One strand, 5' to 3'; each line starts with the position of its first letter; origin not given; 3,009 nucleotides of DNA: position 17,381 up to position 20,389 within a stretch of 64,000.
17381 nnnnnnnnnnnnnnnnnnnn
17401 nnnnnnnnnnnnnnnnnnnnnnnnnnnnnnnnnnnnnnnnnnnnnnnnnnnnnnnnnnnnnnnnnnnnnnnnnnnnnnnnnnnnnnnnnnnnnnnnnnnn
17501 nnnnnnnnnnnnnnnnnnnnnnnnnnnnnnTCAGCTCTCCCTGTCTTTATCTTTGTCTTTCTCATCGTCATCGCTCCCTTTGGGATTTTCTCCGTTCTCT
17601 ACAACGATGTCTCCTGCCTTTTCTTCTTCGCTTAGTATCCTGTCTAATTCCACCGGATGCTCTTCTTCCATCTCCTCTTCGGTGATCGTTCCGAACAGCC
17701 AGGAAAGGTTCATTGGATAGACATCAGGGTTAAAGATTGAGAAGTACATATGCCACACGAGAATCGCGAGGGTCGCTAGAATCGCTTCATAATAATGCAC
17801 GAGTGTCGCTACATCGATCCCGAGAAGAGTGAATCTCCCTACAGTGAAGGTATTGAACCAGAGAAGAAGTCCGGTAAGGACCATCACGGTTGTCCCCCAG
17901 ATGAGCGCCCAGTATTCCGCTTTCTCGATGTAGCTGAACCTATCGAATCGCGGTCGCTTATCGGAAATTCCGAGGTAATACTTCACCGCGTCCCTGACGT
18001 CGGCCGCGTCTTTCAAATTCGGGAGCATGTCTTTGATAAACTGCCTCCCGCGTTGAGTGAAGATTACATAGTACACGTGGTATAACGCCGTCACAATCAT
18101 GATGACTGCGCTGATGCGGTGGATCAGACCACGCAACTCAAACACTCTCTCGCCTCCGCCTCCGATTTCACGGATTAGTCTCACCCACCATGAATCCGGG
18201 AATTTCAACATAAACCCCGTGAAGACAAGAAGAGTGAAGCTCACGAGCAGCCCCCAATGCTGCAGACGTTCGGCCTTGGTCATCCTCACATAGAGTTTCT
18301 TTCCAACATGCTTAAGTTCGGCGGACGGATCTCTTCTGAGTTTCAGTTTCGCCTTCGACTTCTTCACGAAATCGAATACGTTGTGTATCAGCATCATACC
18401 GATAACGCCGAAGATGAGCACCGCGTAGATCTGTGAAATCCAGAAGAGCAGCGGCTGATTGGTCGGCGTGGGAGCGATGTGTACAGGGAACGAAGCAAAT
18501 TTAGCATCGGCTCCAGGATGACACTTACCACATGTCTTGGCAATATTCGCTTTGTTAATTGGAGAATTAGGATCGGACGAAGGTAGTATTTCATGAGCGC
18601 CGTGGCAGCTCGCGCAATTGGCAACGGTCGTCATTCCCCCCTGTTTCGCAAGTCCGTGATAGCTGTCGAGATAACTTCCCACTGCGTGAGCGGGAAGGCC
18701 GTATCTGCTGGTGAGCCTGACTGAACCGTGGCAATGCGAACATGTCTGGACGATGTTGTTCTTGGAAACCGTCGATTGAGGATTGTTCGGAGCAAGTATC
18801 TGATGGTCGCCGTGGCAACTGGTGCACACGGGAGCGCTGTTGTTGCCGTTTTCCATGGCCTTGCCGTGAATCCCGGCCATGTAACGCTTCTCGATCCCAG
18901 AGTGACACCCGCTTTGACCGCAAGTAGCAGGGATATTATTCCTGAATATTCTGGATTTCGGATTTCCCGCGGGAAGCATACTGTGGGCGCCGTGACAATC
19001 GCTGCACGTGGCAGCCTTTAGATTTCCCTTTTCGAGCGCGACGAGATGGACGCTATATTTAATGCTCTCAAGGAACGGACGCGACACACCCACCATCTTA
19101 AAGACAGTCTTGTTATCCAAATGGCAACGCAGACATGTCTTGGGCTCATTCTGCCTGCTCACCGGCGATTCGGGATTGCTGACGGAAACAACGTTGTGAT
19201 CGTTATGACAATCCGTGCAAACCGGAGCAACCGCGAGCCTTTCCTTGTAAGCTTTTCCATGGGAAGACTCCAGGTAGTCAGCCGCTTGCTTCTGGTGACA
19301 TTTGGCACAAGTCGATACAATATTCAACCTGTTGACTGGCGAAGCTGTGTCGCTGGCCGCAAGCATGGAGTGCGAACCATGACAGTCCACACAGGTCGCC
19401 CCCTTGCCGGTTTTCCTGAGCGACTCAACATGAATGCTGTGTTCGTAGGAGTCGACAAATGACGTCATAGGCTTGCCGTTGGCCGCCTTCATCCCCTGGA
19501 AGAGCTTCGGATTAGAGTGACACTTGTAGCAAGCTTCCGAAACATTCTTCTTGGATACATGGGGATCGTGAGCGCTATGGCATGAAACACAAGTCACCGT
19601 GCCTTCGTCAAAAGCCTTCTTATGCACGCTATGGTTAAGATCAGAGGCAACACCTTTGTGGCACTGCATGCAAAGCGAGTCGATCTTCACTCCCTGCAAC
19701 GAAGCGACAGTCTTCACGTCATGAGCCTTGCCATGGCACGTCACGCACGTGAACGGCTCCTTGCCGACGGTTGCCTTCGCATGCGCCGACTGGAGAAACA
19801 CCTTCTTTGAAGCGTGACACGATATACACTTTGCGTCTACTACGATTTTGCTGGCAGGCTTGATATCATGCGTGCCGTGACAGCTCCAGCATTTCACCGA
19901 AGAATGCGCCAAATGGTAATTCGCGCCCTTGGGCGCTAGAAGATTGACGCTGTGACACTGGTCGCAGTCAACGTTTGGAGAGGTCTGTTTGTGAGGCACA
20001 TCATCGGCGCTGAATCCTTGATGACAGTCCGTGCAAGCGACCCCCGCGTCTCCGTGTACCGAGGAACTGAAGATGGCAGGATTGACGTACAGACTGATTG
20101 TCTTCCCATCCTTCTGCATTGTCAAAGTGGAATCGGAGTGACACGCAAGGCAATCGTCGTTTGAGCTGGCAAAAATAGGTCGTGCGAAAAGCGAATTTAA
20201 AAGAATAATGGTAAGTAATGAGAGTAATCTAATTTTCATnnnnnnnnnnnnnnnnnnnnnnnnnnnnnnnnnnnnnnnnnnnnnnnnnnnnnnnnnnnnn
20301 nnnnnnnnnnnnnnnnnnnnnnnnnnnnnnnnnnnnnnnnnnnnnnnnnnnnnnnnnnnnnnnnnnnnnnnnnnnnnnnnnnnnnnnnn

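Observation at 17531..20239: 19-haem wire built from tandem paired-CXXCH modules fused to a dihaem cytochrome b: an enlarged CbcL-like architecture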

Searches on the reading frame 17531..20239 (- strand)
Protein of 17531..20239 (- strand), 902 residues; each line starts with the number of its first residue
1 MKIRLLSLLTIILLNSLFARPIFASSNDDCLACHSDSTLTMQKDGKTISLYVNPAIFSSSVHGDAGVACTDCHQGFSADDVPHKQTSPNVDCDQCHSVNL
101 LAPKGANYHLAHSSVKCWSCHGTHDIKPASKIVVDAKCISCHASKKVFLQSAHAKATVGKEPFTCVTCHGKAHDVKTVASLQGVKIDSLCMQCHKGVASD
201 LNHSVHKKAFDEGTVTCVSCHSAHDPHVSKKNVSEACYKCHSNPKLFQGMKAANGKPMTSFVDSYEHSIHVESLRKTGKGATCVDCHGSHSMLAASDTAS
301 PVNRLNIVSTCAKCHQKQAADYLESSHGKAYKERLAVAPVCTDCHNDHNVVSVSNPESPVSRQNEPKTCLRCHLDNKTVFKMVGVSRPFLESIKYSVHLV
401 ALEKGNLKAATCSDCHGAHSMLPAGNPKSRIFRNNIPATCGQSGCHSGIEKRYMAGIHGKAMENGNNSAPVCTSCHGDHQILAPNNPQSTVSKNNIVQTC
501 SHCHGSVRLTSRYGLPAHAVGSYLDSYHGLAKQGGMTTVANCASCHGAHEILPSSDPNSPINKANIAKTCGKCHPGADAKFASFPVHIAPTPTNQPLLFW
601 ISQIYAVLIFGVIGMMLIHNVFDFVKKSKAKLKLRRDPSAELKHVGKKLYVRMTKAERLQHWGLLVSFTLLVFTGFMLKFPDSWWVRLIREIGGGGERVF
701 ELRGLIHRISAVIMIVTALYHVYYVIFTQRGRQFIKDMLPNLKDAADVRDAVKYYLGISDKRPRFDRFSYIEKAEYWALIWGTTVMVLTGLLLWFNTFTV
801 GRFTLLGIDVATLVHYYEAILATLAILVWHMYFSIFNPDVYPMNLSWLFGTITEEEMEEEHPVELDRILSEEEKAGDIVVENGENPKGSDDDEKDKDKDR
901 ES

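Call 4: search_protein_families(library=pfam, proteins=[window:17531-20239:-], max_evalue=1)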
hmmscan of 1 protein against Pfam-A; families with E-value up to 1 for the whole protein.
window:17531-20239:- (902 aa): 9 families
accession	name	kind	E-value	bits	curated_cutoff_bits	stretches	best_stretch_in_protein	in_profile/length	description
PF14522.11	Cytochrome_C7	-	3.4e-25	88.1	24.8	10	339-416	14-66/67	Cytochrome c7 and related cytochrome c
PF14537.11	Cytochrom_c3_2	-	4.4e-20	72.4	25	8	112-195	4-79/79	Cytochrome c3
PF09699.15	Paired_CXXCH_1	-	1.6e-19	69.7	20.6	8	341-376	9-39/41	Doubled CXXCH motif (Paired_CXXCH_1)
PF22113.1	Mtrc-MtrF_II-IV_dom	-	7.2e-17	61.9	30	4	280-424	6-137/176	Outer membrane cytochrome MtrC/MtrF-like, domains II/IV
PF01292.26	Ni_hydr_CYTB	-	1.9e-16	60.8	30.1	1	652-837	1-165/179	Prokaryotic cytochrome b561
PF02085.21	Cytochrom_CIII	-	1.2e-08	35.6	22.9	4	50-142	16-101/101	Class III cytochrome C family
PF14358.11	DUF4405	-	0.00054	20.9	26.7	1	661-724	3-64/66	Domain of unknown function (DUF4405)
PF22678.1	Cytochrom_c_NrfB-like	-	0.0097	16.8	27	1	237-334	1-82/89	Cytochrome c-type protein NrfB-like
PF13435.11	Cytochrome_C554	-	0.072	14.5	20.8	1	125-170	38-84/84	Cytochrome c554 and c-prime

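Call 5: search_protein_families(library=ncbifam, proteins=[window:17531-20239:-], max_evalue=1)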
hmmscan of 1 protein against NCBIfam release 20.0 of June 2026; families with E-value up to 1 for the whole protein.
window:17531-20239:- (902 aa): 16 families
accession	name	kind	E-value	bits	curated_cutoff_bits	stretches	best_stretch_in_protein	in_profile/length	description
TIGR03508.1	decahem_SO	subfamily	8e-29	100.9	192.2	4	134-243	69-176/258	DmsE family decaheme c-type cytochrome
TIGR01583.1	formate-DH-gamm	equivalog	2e-15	57.3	115.85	1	652-837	4-172/204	formate dehydrogenase subunit gamma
NF041028.1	decahem_GSU2203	exception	2e-14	53.6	325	3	135-243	101-209/317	GSU2203 family decaheme c-type cytochrome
NF008659.0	PRK11659.1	equivalog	1.6e-13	50.8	184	4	135-224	46-145/188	cytochrome c nitrite reductase pentaheme subunit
TIGR03146.1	cyt_nit_nrfB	equivalog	2.5e-09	37.6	166.6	4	135-172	11-50/145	cytochrome c nitrite reductase pentaheme subunit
TIGR04257.1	nanowire_3heme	domain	4.7e-09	36.3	40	4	540-579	24-63/75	c(7)-type cytochrome triheme domain-containing protein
NF007558.0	PRK10179.1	equivalog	7.1e-09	35.6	339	1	647-836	4-175/217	formate dehydrogenase-N subunit gamma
TIGR02125.1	CytB-hydogenase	equivalog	9.1e-09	35.1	121.5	1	655-805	5-150/212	Ni/Fe-hydrogenase, b-type cytochrome subunit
NF007924.0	PRK10639.1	equivalog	1.4e-05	25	341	1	648-836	5-173/211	formate dehydrogenase cytochrome b556 subunit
TIGR03153.1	cytochr_NrfH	equivalog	1.7e-05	24.9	134.2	1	104-222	19-134/138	cytochrome c nitrite reductase small subunit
TIGR02161.1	napC_nirT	subfamily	0.0024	17.8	310.6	1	304-350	41-87/185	periplasmic nitrate (or nitrite) reductase c-type cytochrome, NapC/NirT family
NF045713.1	CxxCH_16_HmcA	equivalog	0.027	13.1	400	1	142-197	468-524/541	sulfate respiration complex hexadecaheme cytochrome HmcA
NF004462.0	PRK05787.2-5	equivalog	0.063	12.9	360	1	149-229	129-207/228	cobalt-precorrin-7 (C(5))-methyltransferase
NF007906.0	PRK10617.1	equivalog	0.066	13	349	1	302-351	48-97/200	cytochrome c-type protein NapC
TIGR01905.1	paired_CXXCH_1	subfamily_domain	0.22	11.5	25.2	4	341-376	9-39/41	doubled CXXCH domain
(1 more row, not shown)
